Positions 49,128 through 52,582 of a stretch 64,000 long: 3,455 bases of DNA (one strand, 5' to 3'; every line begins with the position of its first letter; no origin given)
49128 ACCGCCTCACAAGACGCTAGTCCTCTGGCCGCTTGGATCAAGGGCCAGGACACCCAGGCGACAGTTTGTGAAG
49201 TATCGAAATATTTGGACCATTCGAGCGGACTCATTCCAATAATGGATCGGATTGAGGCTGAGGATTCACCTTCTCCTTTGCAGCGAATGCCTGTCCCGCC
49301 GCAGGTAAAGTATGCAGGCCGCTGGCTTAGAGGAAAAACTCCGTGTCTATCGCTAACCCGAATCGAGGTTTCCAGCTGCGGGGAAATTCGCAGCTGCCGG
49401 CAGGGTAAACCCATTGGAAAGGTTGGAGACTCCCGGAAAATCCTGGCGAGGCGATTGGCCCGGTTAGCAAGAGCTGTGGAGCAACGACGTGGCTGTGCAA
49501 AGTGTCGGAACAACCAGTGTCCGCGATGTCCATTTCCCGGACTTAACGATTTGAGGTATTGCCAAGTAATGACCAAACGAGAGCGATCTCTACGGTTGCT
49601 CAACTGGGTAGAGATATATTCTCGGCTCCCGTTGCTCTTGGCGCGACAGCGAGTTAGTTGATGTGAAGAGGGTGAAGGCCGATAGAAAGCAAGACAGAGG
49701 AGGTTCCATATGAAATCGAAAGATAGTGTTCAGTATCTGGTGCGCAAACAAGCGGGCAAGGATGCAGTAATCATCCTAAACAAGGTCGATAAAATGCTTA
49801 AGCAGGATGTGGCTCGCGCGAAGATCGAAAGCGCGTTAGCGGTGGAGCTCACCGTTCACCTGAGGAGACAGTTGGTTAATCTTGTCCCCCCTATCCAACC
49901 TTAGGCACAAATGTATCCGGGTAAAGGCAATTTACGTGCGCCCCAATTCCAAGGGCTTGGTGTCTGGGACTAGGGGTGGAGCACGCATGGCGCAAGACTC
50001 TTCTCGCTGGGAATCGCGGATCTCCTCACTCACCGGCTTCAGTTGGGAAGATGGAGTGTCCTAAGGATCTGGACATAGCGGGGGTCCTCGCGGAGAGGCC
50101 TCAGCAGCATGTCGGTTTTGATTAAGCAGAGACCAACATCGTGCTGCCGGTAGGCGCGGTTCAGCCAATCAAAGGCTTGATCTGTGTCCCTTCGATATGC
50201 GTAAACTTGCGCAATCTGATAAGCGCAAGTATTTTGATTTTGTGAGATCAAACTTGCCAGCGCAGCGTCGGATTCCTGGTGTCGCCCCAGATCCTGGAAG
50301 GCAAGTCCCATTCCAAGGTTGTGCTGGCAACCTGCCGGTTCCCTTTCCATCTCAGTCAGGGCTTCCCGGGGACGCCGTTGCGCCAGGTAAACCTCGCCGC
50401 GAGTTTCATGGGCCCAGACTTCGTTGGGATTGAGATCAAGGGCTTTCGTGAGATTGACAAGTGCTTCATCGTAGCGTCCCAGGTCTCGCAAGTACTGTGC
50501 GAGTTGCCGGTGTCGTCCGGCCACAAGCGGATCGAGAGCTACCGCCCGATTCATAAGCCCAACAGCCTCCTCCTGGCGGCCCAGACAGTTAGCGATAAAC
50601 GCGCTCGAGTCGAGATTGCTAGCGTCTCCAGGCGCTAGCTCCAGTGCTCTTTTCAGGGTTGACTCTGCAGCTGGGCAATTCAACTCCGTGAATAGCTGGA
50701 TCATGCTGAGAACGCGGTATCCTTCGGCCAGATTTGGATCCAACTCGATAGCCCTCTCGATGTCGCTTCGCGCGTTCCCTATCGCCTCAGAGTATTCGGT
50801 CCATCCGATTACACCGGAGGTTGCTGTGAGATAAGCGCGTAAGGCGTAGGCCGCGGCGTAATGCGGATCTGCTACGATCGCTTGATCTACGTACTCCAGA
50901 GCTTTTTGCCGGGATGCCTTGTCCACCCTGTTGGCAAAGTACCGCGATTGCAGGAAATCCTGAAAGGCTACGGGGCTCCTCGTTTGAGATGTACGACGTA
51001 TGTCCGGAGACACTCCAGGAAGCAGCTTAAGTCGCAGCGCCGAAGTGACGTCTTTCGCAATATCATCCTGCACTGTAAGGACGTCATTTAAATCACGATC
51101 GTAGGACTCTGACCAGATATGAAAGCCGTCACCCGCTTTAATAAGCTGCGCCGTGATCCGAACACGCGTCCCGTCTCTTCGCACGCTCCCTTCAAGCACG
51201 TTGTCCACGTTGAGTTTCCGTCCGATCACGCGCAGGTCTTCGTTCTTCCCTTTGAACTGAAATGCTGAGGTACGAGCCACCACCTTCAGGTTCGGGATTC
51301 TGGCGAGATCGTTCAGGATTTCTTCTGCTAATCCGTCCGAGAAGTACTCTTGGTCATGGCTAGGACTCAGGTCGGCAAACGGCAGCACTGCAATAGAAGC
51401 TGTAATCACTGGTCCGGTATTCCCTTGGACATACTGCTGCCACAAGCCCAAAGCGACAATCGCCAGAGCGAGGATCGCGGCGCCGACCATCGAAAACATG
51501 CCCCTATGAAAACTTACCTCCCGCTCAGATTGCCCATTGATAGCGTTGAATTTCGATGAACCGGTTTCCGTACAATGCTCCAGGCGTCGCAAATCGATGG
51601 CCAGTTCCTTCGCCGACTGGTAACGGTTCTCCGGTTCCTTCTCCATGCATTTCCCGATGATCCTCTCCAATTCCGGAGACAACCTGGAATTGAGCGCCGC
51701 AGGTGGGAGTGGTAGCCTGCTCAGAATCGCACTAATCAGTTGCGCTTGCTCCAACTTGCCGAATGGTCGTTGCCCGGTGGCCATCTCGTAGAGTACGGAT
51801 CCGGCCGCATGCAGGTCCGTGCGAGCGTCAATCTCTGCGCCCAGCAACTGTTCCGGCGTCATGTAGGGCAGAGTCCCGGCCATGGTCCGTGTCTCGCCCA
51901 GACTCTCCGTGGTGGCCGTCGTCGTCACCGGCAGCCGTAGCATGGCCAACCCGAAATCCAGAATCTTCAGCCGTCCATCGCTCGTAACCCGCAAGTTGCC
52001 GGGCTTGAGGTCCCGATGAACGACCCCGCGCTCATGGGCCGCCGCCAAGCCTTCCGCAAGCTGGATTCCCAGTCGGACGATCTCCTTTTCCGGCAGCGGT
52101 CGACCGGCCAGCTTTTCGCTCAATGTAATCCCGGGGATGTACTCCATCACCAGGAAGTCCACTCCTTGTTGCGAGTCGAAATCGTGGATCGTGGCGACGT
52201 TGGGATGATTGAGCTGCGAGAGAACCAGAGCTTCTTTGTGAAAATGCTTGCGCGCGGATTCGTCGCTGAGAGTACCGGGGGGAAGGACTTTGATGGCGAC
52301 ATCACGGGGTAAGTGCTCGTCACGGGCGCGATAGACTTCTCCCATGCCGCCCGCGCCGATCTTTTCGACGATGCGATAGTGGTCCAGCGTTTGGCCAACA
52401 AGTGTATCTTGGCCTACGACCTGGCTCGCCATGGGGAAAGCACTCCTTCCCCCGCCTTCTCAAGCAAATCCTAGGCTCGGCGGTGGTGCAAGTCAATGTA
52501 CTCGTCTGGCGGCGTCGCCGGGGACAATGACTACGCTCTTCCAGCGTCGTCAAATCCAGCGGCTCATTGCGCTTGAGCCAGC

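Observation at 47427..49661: B12-binding radical SAM enzyme fused to a SPASM-like C-terminal cysteine cluster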

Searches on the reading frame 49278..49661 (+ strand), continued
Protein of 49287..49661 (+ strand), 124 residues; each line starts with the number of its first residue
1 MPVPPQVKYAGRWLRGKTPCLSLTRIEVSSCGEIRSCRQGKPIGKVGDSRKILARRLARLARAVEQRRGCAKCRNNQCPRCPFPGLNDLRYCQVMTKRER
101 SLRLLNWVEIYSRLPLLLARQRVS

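Call 94: search_protein_families(library=ncbifam, proteins=[P0164, P0141, L090:5841-8339:+, L090:8306-10615:+, L088:4634-7120:+], max_evalue=1e-10)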
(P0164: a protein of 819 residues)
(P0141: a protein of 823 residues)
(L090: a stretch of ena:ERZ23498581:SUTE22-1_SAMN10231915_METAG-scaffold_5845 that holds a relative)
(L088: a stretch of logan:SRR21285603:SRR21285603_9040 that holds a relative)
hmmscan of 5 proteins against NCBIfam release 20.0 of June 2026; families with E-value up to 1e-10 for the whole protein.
P0164 (819 aa): 12 families
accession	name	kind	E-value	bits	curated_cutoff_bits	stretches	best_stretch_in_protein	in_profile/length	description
TIGR03471.1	HpnJ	equivalog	4.4e-35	121.5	577.6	1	77-394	88-392/472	hopanoid biosynthesis associated radical SAM protein HpnJ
NF050148.1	rSAM_ApyD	equivalog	4.8e-35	121.1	750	1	33-367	47-366/645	RiPP biosynthesis radical SAM protein ApyD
TIGR04479.1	bcpD_PhpK_rSAM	subfamily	1.8e-28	99.2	600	1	23-395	73-437/504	PhpK family radical SAM P-methyltransferase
TIGR04014.1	B12_SAM_MJ_0865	equivalog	4.9e-26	91.5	360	1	76-377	56-346/434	methyl-coenzyme M reductase glutamine C-methyltransferase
TIGR04013.1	B12_SAM_MJ_1487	hypoth_equivalog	2e-23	82.9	251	1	69-375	48-342/382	TIGR04013 family B12-binding domain/radical SAM domain-containing protein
TIGR02026.1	BchE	equivalog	8.5e-23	81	481.35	1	28-391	28-389/497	magnesium-protoporphyrin IX monomethyl ester anaerobic oxidative cyclase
NF033712.0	B12_rSAM_KedN5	subfamily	9.8e-22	76.9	700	1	53-244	53-255/624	KedN5 family methylcobalamin-dependent radical SAM C-methyltransferase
TIGR03975.1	rSAM_ocin_1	subfamily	3.7e-19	68.6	281.85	1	50-407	117-473/606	RiPP maturation radical SAM C-methyltransferase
NF038361.1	rSAM_Sden_1168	equivalog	6.2e-19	68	575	1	105-388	192-472/560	Sden_1168 family B12-binding radical SAM P-methyltransferase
TIGR04072.2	rSAM_ladder_B12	equivalog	1.5e-15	56.8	360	1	21-385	17-368/443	lipid biosynthesis B12-binding/radical SAM protein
NF033070.1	rSAM_AprD4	equivalog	2e-13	50.1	500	1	176-391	189-392/456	AprD4 family radical SAM diol-dehydratase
TIGR04385.1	B12_rSAM_cofa1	equivalog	4.5e-11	42.6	450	1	83-292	94-302/438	B12 lower ligand biosynthesis radical SAM protein BzaD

P0141 (823 aa): 14 families
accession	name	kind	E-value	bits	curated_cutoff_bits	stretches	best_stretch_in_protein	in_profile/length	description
NF050148.1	rSAM_ApyD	equivalog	2.7e-40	138.4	750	1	55-397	64-394/645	RiPP biosynthesis radical SAM protein ApyD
TIGR03471.1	HpnJ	equivalog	1.6e-38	132.8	577.6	1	84-395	87-386/472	hopanoid biosynthesis associated radical SAM protein HpnJ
TIGR04479.1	bcpD_PhpK_rSAM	subfamily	4.2e-35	121.1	600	1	26-402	72-437/504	PhpK family radical SAM P-methyltransferase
TIGR02026.1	BchE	equivalog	7.2e-28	97.7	481.35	1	54-395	52-386/497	magnesium-protoporphyrin IX monomethyl ester anaerobic oxidative cyclase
NF033712.0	B12_rSAM_KedN5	subfamily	1.3e-27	96.3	700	1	45-246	37-251/624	KedN5 family methylcobalamin-dependent radical SAM C-methyltransferase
TIGR04014.1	B12_SAM_MJ_0865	equivalog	1e-25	90.4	360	1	91-400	65-362/434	methyl-coenzyme M reductase glutamine C-methyltransferase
TIGR04013.1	B12_SAM_MJ_1487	hypoth_equivalog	1.9e-23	83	251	1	80-395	59-356/382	TIGR04013 family B12-binding domain/radical SAM domain-containing protein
NF033070.1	rSAM_AprD4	equivalog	2.3e-19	69.6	500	1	190-394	198-388/456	AprD4 family radical SAM diol-dehydratase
TIGR03975.1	rSAM_ocin_1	subfamily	8.2e-19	67.5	281.85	1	52-314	115-384/606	RiPP maturation radical SAM C-methyltransferase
TIGR04367.1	HpnR_B12_rSAM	equivalog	2.2e-17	62.8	650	1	60-394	55-371/490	hopanoid C-3 methylase HpnR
NF038361.1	rSAM_Sden_1168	equivalog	4e-17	62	575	1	55-397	130-474/560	Sden_1168 family B12-binding radical SAM P-methyltransferase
TIGR04072.2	rSAM_ladder_B12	equivalog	1.1e-15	57.2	360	1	78-393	81-369/443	lipid biosynthesis B12-binding/radical SAM protein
TIGR03994.1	rSAM_HemZ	equivalog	8.2e-12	44.9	321.4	1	197-401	94-293/401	coproporphyrinogen dehydrogenase HemZ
NF045585.1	rSAM_slr0320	equivalog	2.5e-11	42.8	775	1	91-312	135-359/511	photosystem II high light acclimation radical SAM protein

L090:5841-8339:+ (832 aa): 14 families
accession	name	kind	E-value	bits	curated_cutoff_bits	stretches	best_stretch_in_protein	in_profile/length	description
NF050148.1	rSAM_ApyD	equivalog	2.2e-41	142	750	1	54-392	67-393/645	RiPP biosynthesis radical SAM protein ApyD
TIGR03471.1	HpnJ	equivalog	7.3e-34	117.4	577.6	1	80-397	87-392/472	hopanoid biosynthesis associated radical SAM protein HpnJ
TIGR04479.1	bcpD_PhpK_rSAM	subfamily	6.9e-31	107.2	600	1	22-399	72-438/504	PhpK family radical SAM P-methyltransferase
NF033712.0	B12_rSAM_KedN5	subfamily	1.1e-30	106.5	700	1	45-397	45-396/624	KedN5 family methylcobalamin-dependent radical SAM C-methyltransferase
TIGR02026.1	BchE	equivalog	3.5e-30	105.3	481.35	1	25-391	25-386/497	magnesium-protoporphyrin IX monomethyl ester anaerobic oxidative cyclase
TIGR04014.1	B12_SAM_MJ_0865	equivalog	4.4e-25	88.4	360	1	87-390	65-356/434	methyl-coenzyme M reductase glutamine C-methyltransferase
TIGR04013.1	B12_SAM_MJ_1487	hypoth_equivalog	4.4e-22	78.4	251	1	85-388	65-353/382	TIGR04013 family B12-binding domain/radical SAM domain-containing protein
TIGR04072.2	rSAM_ladder_B12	equivalog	7.2e-19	67.7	360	1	75-397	82-377/443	lipid biosynthesis B12-binding/radical SAM protein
TIGR04385.1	B12_rSAM_cofa1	equivalog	1.1e-16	61.1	450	1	82-290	91-297/438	B12 lower ligand biosynthesis radical SAM protein BzaD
TIGR03975.1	rSAM_ocin_1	subfamily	3.2e-16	58.9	281.85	1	50-314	117-387/606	RiPP maturation radical SAM C-methyltransferase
NF038361.1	rSAM_Sden_1168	equivalog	4.4e-15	55.2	575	1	107-391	192-472/560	Sden_1168 family B12-binding radical SAM P-methyltransferase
NF045585.1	rSAM_slr0320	equivalog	7.7e-12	44.5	775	1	76-307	124-357/511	photosystem II high light acclimation radical SAM protein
NF033070.1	rSAM_AprD4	equivalog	1.3e-11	44.1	500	1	188-388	200-386/456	AprD4 family radical SAM diol-dehydratase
TIGR04367.1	HpnR_B12_rSAM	equivalog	1.3e-11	43.7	650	1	50-318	49-313/490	hopanoid C-3 methylase HpnR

L090:8306-10615:+ (769 aa): 12 families
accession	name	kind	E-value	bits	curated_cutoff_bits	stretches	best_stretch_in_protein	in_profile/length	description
TIGR03975.1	rSAM_ocin_1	subfamily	1.2e-37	129.8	281.85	1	185-527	116-462/606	RiPP maturation radical SAM C-methyltransferase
TIGR04479.1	bcpD_PhpK_rSAM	subfamily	3.3e-34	118.1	600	1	186-495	98-409/504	PhpK family radical SAM P-methyltransferase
TIGR04072.2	rSAM_ladder_B12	equivalog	1.3e-23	83.4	360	1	218-535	90-385/443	lipid biosynthesis B12-binding/radical SAM protein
TIGR02026.1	BchE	equivalog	8.2e-23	81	481.35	1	186-494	52-364/497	magnesium-protoporphyrin IX monomethyl ester anaerobic oxidative cyclase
NF050148.1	rSAM_ApyD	equivalog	3.1e-21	75.4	750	1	188-492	65-363/645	RiPP biosynthesis radical SAM protein ApyD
TIGR03471.1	HpnJ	equivalog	1.2e-20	73.9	577.6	1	215-494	85-364/472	hopanoid biosynthesis associated radical SAM protein HpnJ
TIGR04014.1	B12_SAM_MJ_0865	equivalog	2.4e-19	69.4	360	0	217-375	57-208/434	methyl-coenzyme M reductase glutamine C-methyltransferase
TIGR04013.1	B12_SAM_MJ_1487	hypoth_equivalog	2.2e-18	66.3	251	1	251-492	89-330/382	TIGR04013 family B12-binding domain/radical SAM domain-containing protein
NF040542.1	rSAM_RCCLKC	equivalog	3.8e-14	52.7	450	1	169-495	19-350/423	arsinothricin biosynthesis radical SAM protein ArsL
TIGR04385.1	B12_rSAM_cofa1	equivalog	8.1e-14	51.7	450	1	193-492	56-361/438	B12 lower ligand biosynthesis radical SAM protein BzaD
TIGR04367.1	HpnR_B12_rSAM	equivalog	2.9e-12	45.9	650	1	196-471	59-329/490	hopanoid C-3 methylase HpnR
NF038361.1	rSAM_Sden_1168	equivalog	3.5e-12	45.6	575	1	198-437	141-392/560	Sden_1168 family B12-binding radical SAM P-methyltransferase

L088:4634-7120:+ (828 aa): 14 families
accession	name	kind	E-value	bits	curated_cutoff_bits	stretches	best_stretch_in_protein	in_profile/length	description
NF050148.1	rSAM_ApyD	equivalog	6.9e-37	127.2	750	1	32-383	42-365/645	RiPP biosynthesis radical SAM protein ApyD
TIGR04479.1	bcpD_PhpK_rSAM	subfamily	4.4e-33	114.4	600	1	29-389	75-414/504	PhpK family radical SAM P-methyltransferase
NF033712.0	B12_rSAM_KedN5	subfamily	6.3e-32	110.6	700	1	52-236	48-242/624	KedN5 family methylcobalamin-dependent radical SAM C-methyltransferase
TIGR03471.1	HpnJ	equivalog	1.3e-30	106.7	577.6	1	85-409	87-390/472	hopanoid biosynthesis associated radical SAM protein HpnJ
TIGR04013.1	B12_SAM_MJ_1487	hypoth_equivalog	3.4e-28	98.6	251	1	67-408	44-359/382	TIGR04013 family B12-binding domain/radical SAM domain-containing protein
TIGR04014.1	B12_SAM_MJ_0865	equivalog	4.5e-28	98.2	360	1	62-409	34-361/434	methyl-coenzyme M reductase glutamine C-methyltransferase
TIGR02026.1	BchE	equivalog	3.1e-26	92.3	481.35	1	50-327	48-326/497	magnesium-protoporphyrin IX monomethyl ester anaerobic oxidative cyclase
NF038361.1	rSAM_Sden_1168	equivalog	6.2e-20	71.2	575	1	31-407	107-474/560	Sden_1168 family B12-binding radical SAM P-methyltransferase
TIGR03975.1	rSAM_ocin_1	subfamily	4.1e-19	68.5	281.85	1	60-322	122-386/606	RiPP maturation radical SAM C-methyltransferase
TIGR04072.2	rSAM_ladder_B12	equivalog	4.4e-18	65.1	360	1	82-404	86-370/443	lipid biosynthesis B12-binding/radical SAM protein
TIGR04367.1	HpnR_B12_rSAM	equivalog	6.1e-18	64.6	650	1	59-323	53-310/490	hopanoid C-3 methylase HpnR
NF033070.1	rSAM_AprD4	equivalog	3.3e-16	59.2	500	1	183-403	190-387/456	AprD4 family radical SAM diol-dehydratase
TIGR04295.1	B12_rSAM_oligo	hypoth_equivalog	3.4e-11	42.5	400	0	88-321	93-316/422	TIGR04295 family B12-binding domain-containing radical SAM protein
TIGR04385.1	B12_rSAM_cofa1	equivalog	5.9e-11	42.2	450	0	87-319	91-317/438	B12 lower ligand biosynthesis radical SAM protein BzaD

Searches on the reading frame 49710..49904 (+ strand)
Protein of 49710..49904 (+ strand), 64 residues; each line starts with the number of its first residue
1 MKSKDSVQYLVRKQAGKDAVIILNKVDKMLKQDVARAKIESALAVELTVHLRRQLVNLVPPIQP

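Call 3: search_protein_families(library=pfam, proteins=[window:49710-49904:+], max_evalue=1)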
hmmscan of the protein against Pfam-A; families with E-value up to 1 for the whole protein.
window:49710-49904:+ (64 aa): 0 families

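Call 4: search_protein_families(library=ncbifam, proteins=[window:49710-49904:+], max_evalue=1)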
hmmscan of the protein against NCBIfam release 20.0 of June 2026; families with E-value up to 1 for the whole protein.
window:49710-49904:+ (64 aa): 1 family
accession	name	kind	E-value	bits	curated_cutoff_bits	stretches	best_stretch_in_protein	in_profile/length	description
TIGR03594.1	GTPase_EngA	equivalog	0.044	12.8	306.7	1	13-48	283-317/432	ribosome biogenesis GTPase Der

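Call 39: search_protein_families(library=ncbifam, alignment_id=A3, max_evalue=1)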
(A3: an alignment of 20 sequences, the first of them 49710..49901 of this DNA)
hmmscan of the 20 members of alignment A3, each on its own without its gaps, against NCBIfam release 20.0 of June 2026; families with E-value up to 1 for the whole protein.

A. member 1, window:49710-49901:+ (64 aa): 1 family
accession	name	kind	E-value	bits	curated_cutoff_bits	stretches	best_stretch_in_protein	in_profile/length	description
TIGR03594.1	GTPase_EngA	equivalog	0.044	12.8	306.7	1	13-48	283-317/432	ribosome biogenesis GTPase Der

B. families by the number of members that match (of 20 scanned): 18 families
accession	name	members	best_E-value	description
NF047472.1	LA_3696_Nterm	2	0.036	LA_3696 family protein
TIGR00574.1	dnl1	1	0.00081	ATP-dependent DNA ligase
NF041290.1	StbA_2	1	0.005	plasmid stabilization protein StbA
NF040595.1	HTH_Cbp1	1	0.0056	CRISPR DNA repeat-binding protein Cbp1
NF045909.1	ANT_9_Ic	1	0.024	aminoglycoside nucleotidyltransferase ANT(9)-Ic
NF041843.1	EpsY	1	0.026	exopolysaccharide export protein EpsY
TIGR03594.1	GTPase_EngA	1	0.044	ribosome biogenesis GTPase Der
NF003971.0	PRK05465.1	1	0.052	ethanolamine ammonia-lyase subunit EutC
TIGR02786.1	addB_alphas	1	0.053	double-strand break repair protein AddB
TIGR01841.1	phasin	1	0.054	TIGR01841 family phasin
NF038045.1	GEF_RalF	1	0.059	T4SS guanine nucleotide exchange effector RalF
TIGR04540.1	CLB_0814_fam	1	0.072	TIGR04540 family protein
NF008111.0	PRK10858.1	1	0.08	nitrogen regulatory protein P-II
TIGR02837.1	spore_II_R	1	0.11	stage II sporulation protein R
NF007079.0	PRK09532.1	1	0.13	DNA polymerase III subunit alpha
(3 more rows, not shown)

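Call 71: search_protein_families(library=padloc, proteins=[window:49710-49904:+], max_evalue=0.01)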
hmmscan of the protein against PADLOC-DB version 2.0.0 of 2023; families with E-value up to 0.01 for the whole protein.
window:49710-49904:+ (64 aa): 0 families

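Call 77: find_homologous_proteins(query=A3, max_evalue=0.001)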
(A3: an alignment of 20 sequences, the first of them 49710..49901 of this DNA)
Query A3 (20 sequences) (64 aa, profile of the alignment): 44 proteins with E <= 0.001 among 2261 candidates.
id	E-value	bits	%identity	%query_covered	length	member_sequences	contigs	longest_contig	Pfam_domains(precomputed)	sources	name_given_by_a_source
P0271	2.6e-29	120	-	-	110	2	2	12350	-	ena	-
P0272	2.5e-27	113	27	92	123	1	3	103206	-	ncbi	ncbi:MAG: hypothetical protein ACLQGV_09875 [Bryobacteraceae bacterium]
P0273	9.8e-27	111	-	-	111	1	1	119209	-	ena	-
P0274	1.3e-26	111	34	92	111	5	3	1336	-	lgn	-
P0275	1.8e-26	111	-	-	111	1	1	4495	-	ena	-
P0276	1.9e-26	110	32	100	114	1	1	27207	-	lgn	-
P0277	2.5e-26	110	30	100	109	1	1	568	-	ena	-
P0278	3.1e-26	110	29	100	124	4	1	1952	-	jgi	-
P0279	5.4e-26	109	-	-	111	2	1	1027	-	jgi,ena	-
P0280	7.1e-26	109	-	-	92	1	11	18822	-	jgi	jgi:hypothetical protein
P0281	7.4e-26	109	33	92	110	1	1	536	-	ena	-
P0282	9.0e-26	108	33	100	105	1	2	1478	-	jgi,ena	-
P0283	1.2e-25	108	29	100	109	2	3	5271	-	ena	-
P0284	1.3e-25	108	33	92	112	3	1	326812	-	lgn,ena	-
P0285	2.0e-25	107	33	92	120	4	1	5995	-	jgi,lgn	jgi:hypothetical protein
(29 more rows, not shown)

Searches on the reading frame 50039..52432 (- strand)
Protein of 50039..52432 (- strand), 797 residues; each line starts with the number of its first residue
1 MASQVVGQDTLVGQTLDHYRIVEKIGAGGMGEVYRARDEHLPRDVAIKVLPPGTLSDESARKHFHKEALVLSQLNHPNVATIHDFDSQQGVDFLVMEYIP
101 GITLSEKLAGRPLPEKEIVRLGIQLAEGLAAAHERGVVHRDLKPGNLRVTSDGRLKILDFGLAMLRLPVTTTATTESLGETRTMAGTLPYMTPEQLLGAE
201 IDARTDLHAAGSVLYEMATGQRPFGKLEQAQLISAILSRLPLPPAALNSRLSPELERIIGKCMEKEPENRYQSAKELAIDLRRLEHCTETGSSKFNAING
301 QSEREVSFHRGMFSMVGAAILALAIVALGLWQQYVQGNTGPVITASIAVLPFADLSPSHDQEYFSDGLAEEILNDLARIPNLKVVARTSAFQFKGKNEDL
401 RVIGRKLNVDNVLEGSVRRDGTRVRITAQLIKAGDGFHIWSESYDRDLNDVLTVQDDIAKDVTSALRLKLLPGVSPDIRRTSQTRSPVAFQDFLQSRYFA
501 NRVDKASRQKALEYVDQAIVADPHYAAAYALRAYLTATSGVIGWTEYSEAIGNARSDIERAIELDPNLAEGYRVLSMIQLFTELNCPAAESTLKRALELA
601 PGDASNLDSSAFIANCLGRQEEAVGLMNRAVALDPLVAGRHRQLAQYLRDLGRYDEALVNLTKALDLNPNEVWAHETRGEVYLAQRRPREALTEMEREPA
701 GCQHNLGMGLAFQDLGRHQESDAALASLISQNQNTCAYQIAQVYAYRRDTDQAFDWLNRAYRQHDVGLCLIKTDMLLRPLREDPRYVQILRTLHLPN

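Call 3: search_protein_families(library=pfam, proteins=[window:50039-52432:-], max_evalue=1)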
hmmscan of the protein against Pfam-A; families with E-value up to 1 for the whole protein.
window:50039-52432:- (797 aa): 21 families
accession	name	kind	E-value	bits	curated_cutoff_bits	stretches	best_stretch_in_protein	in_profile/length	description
PF00069.31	Pkinase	-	1.1e-45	156.6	31.7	1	19-273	1-254/263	Protein kinase domain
PF07714.23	PK_Tyr_Ser-Thr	-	1.1e-33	117.1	23.1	1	21-272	3-250/258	Protein tyrosine and serine/threonine kinase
PF07719.23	TPR_2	-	3.9e-15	55.1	27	1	641-670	4-33/34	Tetratricopeptide repeat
PF13414.12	TPR_11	-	1.3e-12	47.7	26.8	1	648-685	4-41/42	TPR repeat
PF13431.12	TPR_17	-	3.6e-12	46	24.4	1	662-692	3-33/34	Tetratricopeptide repeat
PF03109.22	ABC1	-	1.8e-11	44.1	22.9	1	92-163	143-214/244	ABC1 atypical kinase-like domain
PF01636.29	APH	-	7.3e-11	42.7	23.2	2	24-134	4-109/239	Phosphotransferase enzyme family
PF00515.34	TPR_1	-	1.3e-10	41.1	27.8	1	643-670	6-33/34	Tetratricopeptide repeat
PF13181.12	TPR_8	-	7.7e-10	38.6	25.7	1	643-670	6-33/34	Tetratricopeptide repeat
PF13428.12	TPR_14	-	2.8e-09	37.2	23.5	1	641-679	4-42/44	Tetratricopeptide repeat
PF13424.12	TPR_12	-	5.9e-09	36.4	30.1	1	642-693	7-66/77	Tetratricopeptide repeat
PF13432.12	TPR_16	-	1.1e-07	32.6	32.7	1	643-696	2-55/65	Tetratricopeptide repeat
PF14559.12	TPR_19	-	1.3e-05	25.9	25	1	649-696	2-49/68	Tetratricopeptide repeat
PF12569.14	NatA_aux_su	-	2.7e-05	23.8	33.3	0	483-540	186-240/515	N-terminal acetyltransferase A, auxiliary subunit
PF12895.13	ANAPC3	-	0.00018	22.1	27.2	1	643-696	28-80/82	Anaphase-promoting complex, cyclosome, subunit 3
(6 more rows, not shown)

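Call 71: search_protein_families(library=padloc, proteins=[window:50039-52432:-], max_evalue=0.01)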
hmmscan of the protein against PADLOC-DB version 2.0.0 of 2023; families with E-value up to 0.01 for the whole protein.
window:50039-52432:- (797 aa): 35 families (the best 25 are shown)
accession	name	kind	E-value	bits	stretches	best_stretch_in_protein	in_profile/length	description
PDLC04042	PD-T4-6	-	5.3e-81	270.5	1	17-289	9-277/292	-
PDLC04053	PD-T4-6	-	5.5e-77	257.3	1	13-288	5-275/311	-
PDLC04060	PD-T4-6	-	2e-74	249.3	1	16-289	7-274/486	-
PDLC04061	PD-T4-6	-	2.5e-73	246.3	1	7-294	8-293/510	-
PDLC04043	PD-T4-6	-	7.4e-69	230.9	1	12-341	10-342/452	-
PDLC04138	mad6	-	3.7e-68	229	1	13-302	47-331/659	mads_6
PDLC04057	PD-T4-6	-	6.2e-68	227.8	1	14-284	4-270/443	-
PDLC04054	PD-T4-6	-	8.7e-68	227.3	1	13-286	6-275/347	-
PDLC04047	PD-T4-6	-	7.5e-67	223.7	1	15-314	8-302/327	-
PDLC04052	PD-T4-6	-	1.6e-63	213.6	1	17-290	9-282/496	-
PDLC04039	PD-T4-6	-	3e-62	209.1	1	8-280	5-271/458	-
PDLC04041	PD-T4-6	-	1.1e-60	204.1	1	13-284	24-293/443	-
PDLC04048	PD-T4-6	-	1.1e-59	200.6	1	17-288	10-276/354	-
PDLC04040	PD-T4-6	-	6.2e-59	198.1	1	25-285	2-266/547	-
PDLC01088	C3a189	-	7.4e-58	194.8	1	25-280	5-257/840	kinase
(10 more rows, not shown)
